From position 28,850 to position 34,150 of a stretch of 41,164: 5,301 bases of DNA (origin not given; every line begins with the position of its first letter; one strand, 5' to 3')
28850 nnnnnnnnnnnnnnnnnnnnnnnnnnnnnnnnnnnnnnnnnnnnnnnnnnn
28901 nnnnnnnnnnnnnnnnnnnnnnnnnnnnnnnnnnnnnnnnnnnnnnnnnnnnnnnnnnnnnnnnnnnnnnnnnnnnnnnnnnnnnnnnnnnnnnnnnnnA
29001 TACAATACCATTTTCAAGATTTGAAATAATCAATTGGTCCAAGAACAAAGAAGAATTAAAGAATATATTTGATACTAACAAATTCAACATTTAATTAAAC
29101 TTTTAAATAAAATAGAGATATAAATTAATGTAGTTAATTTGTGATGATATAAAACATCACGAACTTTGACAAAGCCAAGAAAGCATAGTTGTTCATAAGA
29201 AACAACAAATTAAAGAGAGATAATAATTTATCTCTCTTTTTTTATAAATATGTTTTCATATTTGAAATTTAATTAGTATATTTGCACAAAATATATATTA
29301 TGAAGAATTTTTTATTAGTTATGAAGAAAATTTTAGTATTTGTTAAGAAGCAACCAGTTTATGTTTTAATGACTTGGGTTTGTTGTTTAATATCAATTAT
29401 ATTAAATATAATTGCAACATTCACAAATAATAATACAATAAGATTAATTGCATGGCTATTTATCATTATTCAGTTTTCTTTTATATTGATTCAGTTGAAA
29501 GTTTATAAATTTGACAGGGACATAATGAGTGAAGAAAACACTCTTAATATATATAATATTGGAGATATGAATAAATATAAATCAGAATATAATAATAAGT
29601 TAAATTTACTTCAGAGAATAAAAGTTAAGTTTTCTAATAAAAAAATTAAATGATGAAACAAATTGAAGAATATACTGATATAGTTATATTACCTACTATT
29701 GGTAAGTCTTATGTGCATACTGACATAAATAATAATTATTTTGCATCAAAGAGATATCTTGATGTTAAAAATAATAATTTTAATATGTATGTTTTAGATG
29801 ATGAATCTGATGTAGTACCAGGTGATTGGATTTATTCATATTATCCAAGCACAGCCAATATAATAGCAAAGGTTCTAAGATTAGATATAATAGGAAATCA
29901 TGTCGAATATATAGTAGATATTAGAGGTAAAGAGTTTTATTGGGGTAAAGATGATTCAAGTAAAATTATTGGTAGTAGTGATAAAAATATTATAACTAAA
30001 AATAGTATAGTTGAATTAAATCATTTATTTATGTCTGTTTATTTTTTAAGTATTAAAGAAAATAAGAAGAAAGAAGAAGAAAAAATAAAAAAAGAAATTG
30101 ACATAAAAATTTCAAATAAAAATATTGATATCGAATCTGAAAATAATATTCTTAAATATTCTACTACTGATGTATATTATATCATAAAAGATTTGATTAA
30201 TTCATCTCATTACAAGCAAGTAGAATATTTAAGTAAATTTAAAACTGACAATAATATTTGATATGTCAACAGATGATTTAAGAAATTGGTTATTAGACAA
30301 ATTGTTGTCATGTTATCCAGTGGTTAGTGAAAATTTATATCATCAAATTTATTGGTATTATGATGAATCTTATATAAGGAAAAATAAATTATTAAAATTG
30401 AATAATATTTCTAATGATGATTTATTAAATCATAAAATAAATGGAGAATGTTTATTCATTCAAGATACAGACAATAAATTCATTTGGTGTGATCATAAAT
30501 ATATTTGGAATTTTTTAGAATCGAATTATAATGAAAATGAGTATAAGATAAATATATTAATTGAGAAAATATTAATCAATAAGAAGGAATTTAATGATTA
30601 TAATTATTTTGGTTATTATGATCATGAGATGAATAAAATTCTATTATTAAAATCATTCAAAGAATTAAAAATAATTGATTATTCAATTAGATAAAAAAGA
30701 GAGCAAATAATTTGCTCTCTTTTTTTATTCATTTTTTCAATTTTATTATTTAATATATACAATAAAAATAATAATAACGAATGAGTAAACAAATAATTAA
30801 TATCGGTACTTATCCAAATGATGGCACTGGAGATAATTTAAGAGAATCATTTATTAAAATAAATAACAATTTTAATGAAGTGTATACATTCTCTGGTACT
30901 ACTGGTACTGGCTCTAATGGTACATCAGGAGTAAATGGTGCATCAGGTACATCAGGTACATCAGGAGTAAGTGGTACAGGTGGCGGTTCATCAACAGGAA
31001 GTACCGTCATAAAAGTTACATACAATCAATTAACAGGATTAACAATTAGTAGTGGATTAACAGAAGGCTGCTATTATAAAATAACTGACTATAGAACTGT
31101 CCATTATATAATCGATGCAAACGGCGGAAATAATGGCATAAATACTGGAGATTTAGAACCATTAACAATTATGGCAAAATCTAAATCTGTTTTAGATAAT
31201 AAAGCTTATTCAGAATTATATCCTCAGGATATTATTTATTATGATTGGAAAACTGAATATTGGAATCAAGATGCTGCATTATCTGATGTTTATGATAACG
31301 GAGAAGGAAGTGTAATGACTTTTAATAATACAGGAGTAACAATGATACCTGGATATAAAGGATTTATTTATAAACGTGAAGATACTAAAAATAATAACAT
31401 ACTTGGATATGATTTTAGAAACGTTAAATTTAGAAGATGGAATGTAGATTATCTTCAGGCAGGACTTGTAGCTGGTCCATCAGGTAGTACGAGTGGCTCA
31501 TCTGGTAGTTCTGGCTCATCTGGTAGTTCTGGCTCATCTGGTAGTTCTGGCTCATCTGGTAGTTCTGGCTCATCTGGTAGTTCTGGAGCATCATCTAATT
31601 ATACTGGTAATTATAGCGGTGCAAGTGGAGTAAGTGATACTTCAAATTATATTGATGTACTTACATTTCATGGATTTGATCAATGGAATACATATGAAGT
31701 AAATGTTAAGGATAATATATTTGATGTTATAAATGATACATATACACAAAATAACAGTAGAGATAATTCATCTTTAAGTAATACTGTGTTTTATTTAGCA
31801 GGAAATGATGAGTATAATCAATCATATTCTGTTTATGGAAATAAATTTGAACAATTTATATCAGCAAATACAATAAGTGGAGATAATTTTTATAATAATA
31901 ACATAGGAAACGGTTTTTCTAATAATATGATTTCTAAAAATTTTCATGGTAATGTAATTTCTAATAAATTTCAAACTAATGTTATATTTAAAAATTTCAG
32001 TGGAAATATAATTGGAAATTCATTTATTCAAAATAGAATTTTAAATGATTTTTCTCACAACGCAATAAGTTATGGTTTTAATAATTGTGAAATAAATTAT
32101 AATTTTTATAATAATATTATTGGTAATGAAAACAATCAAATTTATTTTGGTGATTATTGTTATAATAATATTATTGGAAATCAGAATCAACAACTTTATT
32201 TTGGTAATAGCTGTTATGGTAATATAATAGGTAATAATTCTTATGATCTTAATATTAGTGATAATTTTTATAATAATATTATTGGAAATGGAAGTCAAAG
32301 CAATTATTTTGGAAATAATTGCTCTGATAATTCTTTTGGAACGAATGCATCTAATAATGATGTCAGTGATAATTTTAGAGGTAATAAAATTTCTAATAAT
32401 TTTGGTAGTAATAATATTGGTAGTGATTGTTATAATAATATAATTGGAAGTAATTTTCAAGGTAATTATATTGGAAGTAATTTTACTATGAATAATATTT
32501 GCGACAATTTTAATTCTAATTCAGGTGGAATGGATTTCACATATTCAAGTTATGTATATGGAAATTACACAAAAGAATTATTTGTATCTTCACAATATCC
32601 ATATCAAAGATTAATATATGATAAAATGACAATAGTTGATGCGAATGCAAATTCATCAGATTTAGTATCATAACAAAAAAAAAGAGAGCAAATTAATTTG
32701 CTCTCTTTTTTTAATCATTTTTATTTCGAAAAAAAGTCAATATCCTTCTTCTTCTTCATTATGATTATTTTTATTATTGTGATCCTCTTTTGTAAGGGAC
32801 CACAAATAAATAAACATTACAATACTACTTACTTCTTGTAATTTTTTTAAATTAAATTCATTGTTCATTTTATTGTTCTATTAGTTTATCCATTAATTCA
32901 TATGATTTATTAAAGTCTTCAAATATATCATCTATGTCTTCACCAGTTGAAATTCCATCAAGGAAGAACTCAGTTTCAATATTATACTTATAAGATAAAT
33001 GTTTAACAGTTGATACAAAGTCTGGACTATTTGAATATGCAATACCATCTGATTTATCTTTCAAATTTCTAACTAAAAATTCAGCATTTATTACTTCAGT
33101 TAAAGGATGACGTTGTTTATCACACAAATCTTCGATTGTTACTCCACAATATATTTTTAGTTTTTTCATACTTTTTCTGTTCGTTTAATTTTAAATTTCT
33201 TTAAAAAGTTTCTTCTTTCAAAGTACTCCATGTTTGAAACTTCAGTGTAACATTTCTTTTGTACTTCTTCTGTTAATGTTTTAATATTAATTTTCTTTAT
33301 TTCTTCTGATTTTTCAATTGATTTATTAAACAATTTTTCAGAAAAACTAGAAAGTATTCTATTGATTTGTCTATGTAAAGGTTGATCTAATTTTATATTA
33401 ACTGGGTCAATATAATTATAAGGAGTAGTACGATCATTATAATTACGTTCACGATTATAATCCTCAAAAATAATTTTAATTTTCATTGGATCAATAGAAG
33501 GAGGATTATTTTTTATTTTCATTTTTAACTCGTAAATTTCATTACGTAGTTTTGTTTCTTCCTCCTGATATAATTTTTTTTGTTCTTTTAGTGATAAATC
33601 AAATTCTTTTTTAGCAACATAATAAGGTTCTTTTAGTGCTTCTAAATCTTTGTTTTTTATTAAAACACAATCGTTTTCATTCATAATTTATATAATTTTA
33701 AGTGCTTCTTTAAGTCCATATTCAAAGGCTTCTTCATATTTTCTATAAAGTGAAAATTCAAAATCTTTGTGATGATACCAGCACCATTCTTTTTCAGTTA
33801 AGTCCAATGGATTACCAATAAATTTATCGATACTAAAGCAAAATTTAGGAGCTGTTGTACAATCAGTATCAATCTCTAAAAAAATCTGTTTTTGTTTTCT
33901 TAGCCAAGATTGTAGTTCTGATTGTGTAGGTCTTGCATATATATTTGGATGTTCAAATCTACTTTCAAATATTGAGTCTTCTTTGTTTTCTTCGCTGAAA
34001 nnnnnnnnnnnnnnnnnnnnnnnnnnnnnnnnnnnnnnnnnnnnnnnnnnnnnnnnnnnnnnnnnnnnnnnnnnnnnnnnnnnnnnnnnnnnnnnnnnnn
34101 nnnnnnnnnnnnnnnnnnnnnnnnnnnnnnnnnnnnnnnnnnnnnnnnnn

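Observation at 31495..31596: Perfect 18-nt tandem repeat (x5.7) encoding an (SGSSGS)n hinge in a fibre gene; Gly-X-Y hinges in others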

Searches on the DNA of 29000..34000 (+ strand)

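Call 7: search_dna_similar(query=window:29000-34000:+, collection=phages, mode=near)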
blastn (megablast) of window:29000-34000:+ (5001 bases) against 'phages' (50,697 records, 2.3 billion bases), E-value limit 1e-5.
No match.

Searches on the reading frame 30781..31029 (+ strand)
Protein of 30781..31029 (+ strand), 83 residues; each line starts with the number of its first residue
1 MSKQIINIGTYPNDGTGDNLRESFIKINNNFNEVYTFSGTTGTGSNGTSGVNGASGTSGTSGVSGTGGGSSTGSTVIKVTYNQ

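Call 74: search_protein_families(library=pfam, proteins=[window:30781-31029:+], max_evalue=10)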
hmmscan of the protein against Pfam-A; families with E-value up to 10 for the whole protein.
seq(83 aa): 2 families
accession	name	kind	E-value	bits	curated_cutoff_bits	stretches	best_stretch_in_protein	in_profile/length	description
PF07880.17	T4_gp9_10_N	-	2.6e-07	31.3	25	1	3-53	1-53/175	Bacteriophage T4 gp9/10-like protein, N-terminal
PF01391.23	Collagen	-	0.19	12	27.2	1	44-68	28-52/60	Collagen triple helix repeat (20 copies)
